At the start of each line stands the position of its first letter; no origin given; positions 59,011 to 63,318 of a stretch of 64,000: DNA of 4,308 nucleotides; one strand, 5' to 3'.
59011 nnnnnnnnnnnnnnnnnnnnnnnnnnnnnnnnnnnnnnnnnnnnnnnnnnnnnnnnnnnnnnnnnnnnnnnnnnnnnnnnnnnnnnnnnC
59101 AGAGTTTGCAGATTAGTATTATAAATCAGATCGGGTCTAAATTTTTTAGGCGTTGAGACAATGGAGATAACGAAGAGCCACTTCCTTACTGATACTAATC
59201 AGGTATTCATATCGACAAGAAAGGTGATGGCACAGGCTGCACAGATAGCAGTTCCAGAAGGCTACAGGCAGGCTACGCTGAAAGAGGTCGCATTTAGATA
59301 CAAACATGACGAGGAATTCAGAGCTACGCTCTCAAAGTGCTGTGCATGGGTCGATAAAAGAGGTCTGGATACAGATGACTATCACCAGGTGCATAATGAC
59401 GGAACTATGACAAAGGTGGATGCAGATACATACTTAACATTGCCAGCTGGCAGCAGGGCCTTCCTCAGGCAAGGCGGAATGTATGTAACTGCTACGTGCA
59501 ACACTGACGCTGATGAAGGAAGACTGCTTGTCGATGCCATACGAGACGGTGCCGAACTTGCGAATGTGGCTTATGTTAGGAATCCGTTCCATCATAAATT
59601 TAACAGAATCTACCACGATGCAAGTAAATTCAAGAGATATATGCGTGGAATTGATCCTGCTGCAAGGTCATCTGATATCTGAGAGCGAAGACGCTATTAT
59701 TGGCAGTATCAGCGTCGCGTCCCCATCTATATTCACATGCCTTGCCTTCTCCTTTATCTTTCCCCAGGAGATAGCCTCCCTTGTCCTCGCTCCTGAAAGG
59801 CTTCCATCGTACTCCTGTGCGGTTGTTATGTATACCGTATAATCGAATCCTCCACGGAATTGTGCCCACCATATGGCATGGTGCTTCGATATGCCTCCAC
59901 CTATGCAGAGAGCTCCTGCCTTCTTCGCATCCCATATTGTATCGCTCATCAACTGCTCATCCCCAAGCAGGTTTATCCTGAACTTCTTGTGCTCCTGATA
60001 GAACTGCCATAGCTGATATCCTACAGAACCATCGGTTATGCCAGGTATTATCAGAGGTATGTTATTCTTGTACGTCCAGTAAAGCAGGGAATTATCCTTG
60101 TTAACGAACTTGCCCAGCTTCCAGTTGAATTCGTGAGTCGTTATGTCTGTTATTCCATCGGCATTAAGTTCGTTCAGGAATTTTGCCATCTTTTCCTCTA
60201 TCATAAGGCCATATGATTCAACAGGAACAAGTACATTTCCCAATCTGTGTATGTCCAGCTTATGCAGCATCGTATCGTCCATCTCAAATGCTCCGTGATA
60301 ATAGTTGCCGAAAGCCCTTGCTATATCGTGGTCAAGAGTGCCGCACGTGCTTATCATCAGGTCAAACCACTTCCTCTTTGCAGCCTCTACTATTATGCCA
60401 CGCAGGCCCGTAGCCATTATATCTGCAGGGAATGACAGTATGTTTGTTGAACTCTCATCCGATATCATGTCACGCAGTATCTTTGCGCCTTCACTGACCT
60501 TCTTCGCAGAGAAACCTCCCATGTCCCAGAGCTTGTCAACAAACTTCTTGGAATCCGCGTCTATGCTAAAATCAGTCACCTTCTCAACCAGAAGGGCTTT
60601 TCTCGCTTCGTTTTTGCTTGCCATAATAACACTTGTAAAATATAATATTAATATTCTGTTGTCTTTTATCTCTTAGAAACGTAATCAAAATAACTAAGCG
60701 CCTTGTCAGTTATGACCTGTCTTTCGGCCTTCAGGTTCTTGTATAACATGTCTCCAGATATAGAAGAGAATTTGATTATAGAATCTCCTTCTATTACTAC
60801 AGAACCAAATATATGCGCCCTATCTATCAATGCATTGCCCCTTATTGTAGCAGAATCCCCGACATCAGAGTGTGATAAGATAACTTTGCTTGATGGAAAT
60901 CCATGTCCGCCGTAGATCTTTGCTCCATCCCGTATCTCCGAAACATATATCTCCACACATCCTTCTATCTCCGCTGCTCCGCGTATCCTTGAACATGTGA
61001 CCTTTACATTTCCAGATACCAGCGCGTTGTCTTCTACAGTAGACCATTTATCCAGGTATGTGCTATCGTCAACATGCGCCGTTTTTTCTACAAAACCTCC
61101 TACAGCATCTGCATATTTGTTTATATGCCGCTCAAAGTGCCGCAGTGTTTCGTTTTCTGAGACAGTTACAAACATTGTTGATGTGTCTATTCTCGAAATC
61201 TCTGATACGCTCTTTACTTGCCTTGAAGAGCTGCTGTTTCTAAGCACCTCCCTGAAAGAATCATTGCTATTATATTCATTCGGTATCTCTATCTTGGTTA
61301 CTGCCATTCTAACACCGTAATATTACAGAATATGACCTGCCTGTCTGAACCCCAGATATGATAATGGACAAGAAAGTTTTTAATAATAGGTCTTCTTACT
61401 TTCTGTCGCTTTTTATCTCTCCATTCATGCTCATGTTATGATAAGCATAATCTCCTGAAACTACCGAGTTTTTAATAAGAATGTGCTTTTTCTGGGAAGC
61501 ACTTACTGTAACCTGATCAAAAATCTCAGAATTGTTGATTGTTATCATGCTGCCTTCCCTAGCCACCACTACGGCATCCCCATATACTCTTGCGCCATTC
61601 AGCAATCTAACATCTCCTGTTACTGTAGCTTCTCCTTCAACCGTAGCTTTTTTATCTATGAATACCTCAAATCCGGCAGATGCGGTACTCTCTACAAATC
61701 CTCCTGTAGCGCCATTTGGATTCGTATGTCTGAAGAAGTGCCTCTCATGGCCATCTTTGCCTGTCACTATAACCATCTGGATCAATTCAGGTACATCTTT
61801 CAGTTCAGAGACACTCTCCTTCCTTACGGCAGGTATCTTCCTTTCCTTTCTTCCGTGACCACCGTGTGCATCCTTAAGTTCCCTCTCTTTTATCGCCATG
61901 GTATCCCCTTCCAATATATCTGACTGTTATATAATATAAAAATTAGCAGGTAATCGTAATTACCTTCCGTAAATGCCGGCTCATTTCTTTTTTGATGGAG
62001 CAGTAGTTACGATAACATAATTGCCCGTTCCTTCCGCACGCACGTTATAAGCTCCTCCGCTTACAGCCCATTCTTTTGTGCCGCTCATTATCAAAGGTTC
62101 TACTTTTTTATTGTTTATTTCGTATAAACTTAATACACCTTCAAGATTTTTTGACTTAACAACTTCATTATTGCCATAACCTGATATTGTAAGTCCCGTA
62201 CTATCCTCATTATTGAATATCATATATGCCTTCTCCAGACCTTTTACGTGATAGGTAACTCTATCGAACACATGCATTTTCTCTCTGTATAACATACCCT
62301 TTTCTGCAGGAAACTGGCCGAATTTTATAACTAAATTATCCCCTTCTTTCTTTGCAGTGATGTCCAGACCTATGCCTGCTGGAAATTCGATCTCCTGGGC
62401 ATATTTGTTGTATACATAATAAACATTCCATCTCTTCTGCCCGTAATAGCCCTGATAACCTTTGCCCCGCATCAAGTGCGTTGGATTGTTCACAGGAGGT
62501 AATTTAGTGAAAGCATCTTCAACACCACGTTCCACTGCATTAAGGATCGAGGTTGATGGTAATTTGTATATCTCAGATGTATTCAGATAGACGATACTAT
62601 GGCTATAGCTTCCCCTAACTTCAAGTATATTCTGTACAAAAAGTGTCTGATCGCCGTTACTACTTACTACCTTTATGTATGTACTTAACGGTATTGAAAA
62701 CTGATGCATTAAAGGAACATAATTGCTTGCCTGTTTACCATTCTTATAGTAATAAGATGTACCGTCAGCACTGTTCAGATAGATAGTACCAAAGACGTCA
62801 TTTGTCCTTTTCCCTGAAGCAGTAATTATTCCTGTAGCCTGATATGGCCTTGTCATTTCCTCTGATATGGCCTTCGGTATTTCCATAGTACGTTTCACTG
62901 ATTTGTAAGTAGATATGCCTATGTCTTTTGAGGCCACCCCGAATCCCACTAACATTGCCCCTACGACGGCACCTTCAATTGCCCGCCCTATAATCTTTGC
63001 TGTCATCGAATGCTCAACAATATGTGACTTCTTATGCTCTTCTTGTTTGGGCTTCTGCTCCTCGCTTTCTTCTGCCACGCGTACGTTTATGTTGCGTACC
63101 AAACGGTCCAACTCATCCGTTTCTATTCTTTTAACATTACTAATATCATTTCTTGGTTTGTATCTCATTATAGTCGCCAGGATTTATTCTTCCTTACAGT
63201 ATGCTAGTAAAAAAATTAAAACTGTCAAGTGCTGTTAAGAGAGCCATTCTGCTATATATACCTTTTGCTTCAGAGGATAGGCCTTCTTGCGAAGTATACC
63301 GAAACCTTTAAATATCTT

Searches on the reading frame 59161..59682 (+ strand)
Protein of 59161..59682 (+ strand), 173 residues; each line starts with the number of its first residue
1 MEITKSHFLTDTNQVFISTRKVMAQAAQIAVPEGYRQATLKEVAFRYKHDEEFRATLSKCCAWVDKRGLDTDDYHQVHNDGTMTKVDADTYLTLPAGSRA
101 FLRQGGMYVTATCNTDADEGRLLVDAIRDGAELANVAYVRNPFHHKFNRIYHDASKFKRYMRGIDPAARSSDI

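Call 4: search_protein_families(library=pfam, proteins=[window:59161-59682:+], max_evalue=1)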
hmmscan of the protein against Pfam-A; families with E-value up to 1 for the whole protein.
window:59161-59682:+ (173 aa): 2 families
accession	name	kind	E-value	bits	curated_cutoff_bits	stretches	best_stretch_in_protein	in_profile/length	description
PF17278.7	DUF5343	-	0.16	12.6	27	1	21-88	11-77/140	Family of unknown function (DUF5343)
PF04314.18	PCuAC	-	0.23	11.8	29.4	1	74-110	45-81/109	Copper chaperone PCu(A)C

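Call 27: search_protein_families(library=ncbifam, proteins=[window:59161-59682:+], max_evalue=1)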
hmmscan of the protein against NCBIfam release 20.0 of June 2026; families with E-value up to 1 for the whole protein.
window:59161-59682:+ (173 aa): 1 family
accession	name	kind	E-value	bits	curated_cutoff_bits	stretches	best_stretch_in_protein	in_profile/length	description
NF011680.0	PRK15100.1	equivalog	0.23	11.3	300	1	12-40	149-177/222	cystine ABC transporter permease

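Call 74: search_protein_families(library=padloc, proteins=[window:59161-59682:+], max_evalue=0.01)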
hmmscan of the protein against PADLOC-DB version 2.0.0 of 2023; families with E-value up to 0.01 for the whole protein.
window:59161-59682:+ (173 aa): 0 families

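Call 75: search_protein_families(library=phrogs, proteins=[window:59161-59682:+], max_evalue=0.01)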
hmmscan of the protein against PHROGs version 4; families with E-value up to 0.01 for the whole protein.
window:59161-59682:+ (173 aa): 0 families

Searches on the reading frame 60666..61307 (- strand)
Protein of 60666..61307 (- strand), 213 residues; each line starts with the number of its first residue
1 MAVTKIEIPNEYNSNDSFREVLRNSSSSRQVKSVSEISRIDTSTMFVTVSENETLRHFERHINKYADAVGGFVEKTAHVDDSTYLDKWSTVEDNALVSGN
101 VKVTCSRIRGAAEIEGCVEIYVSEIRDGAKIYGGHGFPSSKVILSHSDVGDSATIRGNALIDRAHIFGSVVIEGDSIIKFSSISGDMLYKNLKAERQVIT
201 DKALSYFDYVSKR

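Call 4: search_protein_families(library=pfam, proteins=[window:60666-61307:-], max_evalue=1)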
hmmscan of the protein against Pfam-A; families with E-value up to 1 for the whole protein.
window:60666-61307:- (213 aa): 3 families
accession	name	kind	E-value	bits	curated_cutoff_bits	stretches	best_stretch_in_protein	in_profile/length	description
PF25084.1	LbH_EIF2B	-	2e-05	25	54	1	141-186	33-78/105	EIF2B subunit epsilon LbH domain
PF04519.19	Bactofilin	-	0.0097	16.6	27.9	1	97-133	58-95/98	Polymer-forming cytoskeletal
PF00132.30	Hexapep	-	0.013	15.6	27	0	141-161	14-34/36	Bacterial transferase hexapeptide (six repeats)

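Call 27: search_protein_families(library=ncbifam, proteins=[window:60666-61307:-], max_evalue=1)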
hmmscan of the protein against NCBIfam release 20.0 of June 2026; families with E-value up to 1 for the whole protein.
window:60666-61307:- (213 aa): 6 families
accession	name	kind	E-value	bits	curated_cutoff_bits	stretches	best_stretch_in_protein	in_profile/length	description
NF040481.1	YdcK_fam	equivalog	5e-08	32.2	350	2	72-120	85-132/326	YdcK family protein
NF052502.1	man1P_GTase_Rv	exception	0.00017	20.6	440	2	72-180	248-349/352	mannose-1-phosphate guanylyltransferase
TIGR03992.1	Arch_glmU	subfamily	0.012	14.5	292.1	0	53-103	219-269/393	bifunctional sugar-1-phosphate nucleotidylyltransferase/acetyltransferase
NF008808.1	PRK11830.1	equivalog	0.013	15.1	204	1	70-106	95-131/243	2,3,4,5-tetrahydropyridine-2,6-dicarboxylate N-succinyltransferase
TIGR00965.1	dapD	equivalog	0.015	14.7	375.4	1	63-105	116-158/271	2,3,4,5-tetrahydropyridine-2,6-dicarboxylate N-succinyltransferase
NF040510.1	avirulen_svx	equivalog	0.015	14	625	1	78-192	463-576/601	Svx/AvrXca family virulence/avirulence protein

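Call 74: search_protein_families(library=padloc, proteins=[window:60666-61307:-], max_evalue=0.01)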
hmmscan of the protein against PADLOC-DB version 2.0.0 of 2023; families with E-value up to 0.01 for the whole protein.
window:60666-61307:- (213 aa): 0 families

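Call 75: search_protein_families(library=phrogs, proteins=[window:60666-61307:-], max_evalue=0.01)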
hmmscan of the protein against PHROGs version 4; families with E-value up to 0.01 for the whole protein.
window:60666-61307:- (213 aa): 3 families
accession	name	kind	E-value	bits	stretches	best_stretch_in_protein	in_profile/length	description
phrog_5070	-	unknown function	2e-10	41.4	1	55-187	26-161/182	-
phrog_7964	-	unknown function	1.7e-07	31.5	1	66-176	57-172/269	-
phrog_5353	-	unknown function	0.00038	21.1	1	80-179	90-187/256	-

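Call 77: find_homologous_proteins(query=A11, max_evalue=0.001)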
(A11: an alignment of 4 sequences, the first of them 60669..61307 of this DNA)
Query A11 (4 sequences) (213 aa, profile of the alignment): 73 proteins with E <= 0.001 among 5003 candidates.
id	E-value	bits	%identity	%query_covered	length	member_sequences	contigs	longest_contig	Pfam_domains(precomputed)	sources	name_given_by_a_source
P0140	6.2e-74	265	34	81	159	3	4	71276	PF25087.2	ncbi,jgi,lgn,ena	jgi:NDP-sugar pyrophosphorylase family protein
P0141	1.2e-68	248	27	80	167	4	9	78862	-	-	-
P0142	3.9e-68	246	54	100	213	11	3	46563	-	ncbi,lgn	-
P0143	3.3e-66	240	100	100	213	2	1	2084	PF25084.2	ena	-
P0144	4.8e-63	230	28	95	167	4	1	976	-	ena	-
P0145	2.5e-62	227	27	95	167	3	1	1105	-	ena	-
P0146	3.3e-62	227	86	100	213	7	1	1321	-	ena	-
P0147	4.5e-61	223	84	100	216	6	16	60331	-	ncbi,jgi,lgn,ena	jgi:carbonic anhydrase/acetyltransferase-like protein (isoleucine patch superfamily)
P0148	8.1e-61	222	85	100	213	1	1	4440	PF25084.2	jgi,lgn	-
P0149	2.8e-60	221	29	85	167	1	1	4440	-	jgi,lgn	-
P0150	5.2e-60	220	83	100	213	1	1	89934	PF25084.2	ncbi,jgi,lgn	-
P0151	5.4e-60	220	27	74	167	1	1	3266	-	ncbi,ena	-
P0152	5.9e-60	220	28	69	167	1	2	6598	-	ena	-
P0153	8.4e-60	219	80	100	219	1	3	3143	PF25084.2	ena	-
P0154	1.3e-59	218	27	74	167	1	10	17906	-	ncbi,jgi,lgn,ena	jgi:hypothetical protein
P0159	8.1e-58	213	79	100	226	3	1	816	PF25084.2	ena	-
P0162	4.7e-18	83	30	67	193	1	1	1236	PF18836.8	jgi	jgi:carbonic anhydrase/acetyltransferase-like protein (isoleucine patch superfamily)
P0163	1.2e-15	76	35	51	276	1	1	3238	PF00132.31,PF25087.2,PF18836.8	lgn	-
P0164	8.5e-14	70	26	53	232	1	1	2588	PF18836.8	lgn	-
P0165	3.7e-11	61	26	77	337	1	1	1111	PF25087.2,PF18836.8,PF25084.2,PF04519.20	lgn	-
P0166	5.1e-11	60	27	50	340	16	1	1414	PF25087.2,PF18836.8,PF24894.2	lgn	-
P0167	7.6e-11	60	29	74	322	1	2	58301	PF18836.8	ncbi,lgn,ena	-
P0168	2.1e-10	58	29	54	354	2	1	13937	PF18836.8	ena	-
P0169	2.9e-10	58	35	54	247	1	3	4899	PF00132.31,PF18836.8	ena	-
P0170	5.8e-10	57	30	58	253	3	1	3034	PF00132.31,PF18836.8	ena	-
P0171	1.4e-9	56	28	58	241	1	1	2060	PF00132.31,PF18836.8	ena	-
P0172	1.7e-9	56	28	58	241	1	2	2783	PF00132.31,PF18836.8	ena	-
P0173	2.2e-9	55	26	52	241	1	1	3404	PF18836.8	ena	-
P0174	2.3e-9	55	27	66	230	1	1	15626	PF18836.8,PF04519.20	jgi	-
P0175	2.9e-9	55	26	54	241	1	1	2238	PF18836.8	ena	-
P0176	3.9e-9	54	25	56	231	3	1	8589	PF18836.8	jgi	jgi:carbonic anhydrase/acetyltransferase-like protein (isoleucine patch superfamily)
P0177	8.0e-9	53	30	63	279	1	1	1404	PF24703.3,PF18836.8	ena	-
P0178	8.3e-9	53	26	44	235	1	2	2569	PF00132.31,PF18836.8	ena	-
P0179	1.6e-8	52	35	54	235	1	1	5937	PF00132.31,PF18836.8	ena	-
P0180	1.9e-8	52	42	31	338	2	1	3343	PF00132.31,PF25087.2,PF04519.20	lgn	-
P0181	2.2e-8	52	27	52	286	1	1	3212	PF00132.31,PF25087.2,PF18836.8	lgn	-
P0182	4.7e-8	51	28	48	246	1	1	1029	PF00132.31,PF18836.8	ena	-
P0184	5.1e-8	51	31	46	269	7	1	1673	PF00132.31,PF18836.8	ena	-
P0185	8.6e-8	50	28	55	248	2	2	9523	PF18836.8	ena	-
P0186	1.9e-7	49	27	51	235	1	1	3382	PF18836.8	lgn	-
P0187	3.7e-7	48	30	49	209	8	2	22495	PF18836.8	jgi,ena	jgi:hypothetical protein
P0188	3.8e-7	48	32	51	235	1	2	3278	PF18836.8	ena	-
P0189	4.4e-7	48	28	23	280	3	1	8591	PF00132.31,PF25087.2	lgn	-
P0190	5.8e-7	47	30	56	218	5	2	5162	PF18836.8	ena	-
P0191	5.9e-7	47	27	59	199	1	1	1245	PF18836.8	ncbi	-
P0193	6.4e-7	47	28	77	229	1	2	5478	PF00132.31,PF18836.8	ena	-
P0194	7.1e-7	47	24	38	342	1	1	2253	PF25087.2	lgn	-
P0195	2.3e-6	45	35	56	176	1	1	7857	PF18836.8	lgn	-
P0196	2.8e-6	45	35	31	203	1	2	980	PF18836.8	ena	-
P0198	3.6e-6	45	25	62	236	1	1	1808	PF18836.8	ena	-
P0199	6.0e-6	44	27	52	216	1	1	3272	PF18836.8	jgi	-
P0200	7.0e-6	44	39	31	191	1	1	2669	PF18836.8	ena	-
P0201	8.8e-6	43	23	79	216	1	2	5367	PF18836.8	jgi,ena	-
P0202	9.5e-6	43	28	58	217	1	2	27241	PF18836.8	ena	-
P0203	9.6e-6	43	24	62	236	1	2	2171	PF18836.8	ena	-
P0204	1.2e-5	43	28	52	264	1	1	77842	PF18836.8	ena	-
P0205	3.1e-5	42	29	44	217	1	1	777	PF18836.8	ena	-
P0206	5.2e-5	41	27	58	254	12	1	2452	PF18836.8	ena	-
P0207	5.8e-5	41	32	38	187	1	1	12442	PF18836.8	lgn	-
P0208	8.2e-5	40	27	50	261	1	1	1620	PF00132.31,PF18836.8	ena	-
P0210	1.8e-4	39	31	45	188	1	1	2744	PF18836.8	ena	-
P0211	2.5e-4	39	30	55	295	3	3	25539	PF25087.2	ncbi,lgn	-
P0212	3.1e-4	38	28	45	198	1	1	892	PF18836.8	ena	-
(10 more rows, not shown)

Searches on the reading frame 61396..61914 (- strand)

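Call 4: search_protein_families(library=pfam, proteins=[window:61396-61914:-], max_evalue=1)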
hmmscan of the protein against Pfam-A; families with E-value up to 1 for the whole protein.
window:61396-61914:- (172 aa): 5 families
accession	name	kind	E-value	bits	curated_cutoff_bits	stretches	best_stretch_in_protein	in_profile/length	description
PF04519.19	Bactofilin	-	0.035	14.8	27.9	0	91-113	57-79/98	Polymer-forming cytoskeletal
PF20606.3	DUF6799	-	0.06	13.5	26.8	1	92-131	15-56/63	Domain of unknown function (DUF6799)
PF22937.1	PDXDC1-like_cen2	-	0.082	13.4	29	1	20-54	64-98/104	PDXDC1-like second central domain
PF18836.7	B_solenoid_ydck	-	0.086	13.3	30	0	108-117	1-10/17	YdcK Beta solenoid repeat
PF10536.15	PMD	-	0.1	12.2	34.9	1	94-162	39-104/347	Plant mobile domain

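Call 27: search_protein_families(library=ncbifam, proteins=[window:61396-61914:-], max_evalue=1)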
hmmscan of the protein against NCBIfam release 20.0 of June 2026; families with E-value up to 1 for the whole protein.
window:61396-61914:- (172 aa): 4 families
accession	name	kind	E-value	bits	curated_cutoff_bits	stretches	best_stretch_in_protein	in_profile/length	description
NF040481.1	YdcK_fam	equivalog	0.00013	21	350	1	80-132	259-311/326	YdcK family protein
NF050158.1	CarbAnhydGPos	equivalog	0.00054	19.7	250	1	86-155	12-81/172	gamma carbonic anhydrase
NF010934.1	PRK14354.1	equivalog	0.0022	16.6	450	1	83-158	256-327/447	bifunctional UDP-N-acetylglucosamine diphosphorylase/glucosamine-1-phosphate N-acetyltransferase GlmU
NF040597.1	carb_anhyd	equivalog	0.0098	15.4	380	1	82-141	59-119/248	carbonic anhydrase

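Call 74: search_protein_families(library=padloc, proteins=[window:61396-61914:-], max_evalue=0.01)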
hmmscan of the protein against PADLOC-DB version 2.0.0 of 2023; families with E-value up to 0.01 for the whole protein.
window:61396-61914:- (172 aa): 0 families

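Call 75: search_protein_families(library=phrogs, proteins=[window:61396-61914:-], max_evalue=0.01)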
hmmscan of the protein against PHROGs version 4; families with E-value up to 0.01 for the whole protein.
window:61396-61914:- (172 aa): 2 families
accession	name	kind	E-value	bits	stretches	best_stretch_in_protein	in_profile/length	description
phrog_5070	-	unknown function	9.1e-06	26.3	1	68-141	35-107/182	-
phrog_7964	-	unknown function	1.4e-05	25.2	1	68-155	58-141/269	-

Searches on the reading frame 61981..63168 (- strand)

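Call 70: search_protein_families(library=pfam, proteins=[window:61981-63168:-], max_evalue=0.01)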
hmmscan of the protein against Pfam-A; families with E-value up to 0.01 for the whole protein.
window:61981-63168:- (395 aa): 1 family
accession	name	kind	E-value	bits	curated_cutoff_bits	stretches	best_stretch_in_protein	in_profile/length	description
PF05317.16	Thermopsin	-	9.8e-06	25.7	25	1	121-358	33-238/256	Thermopsin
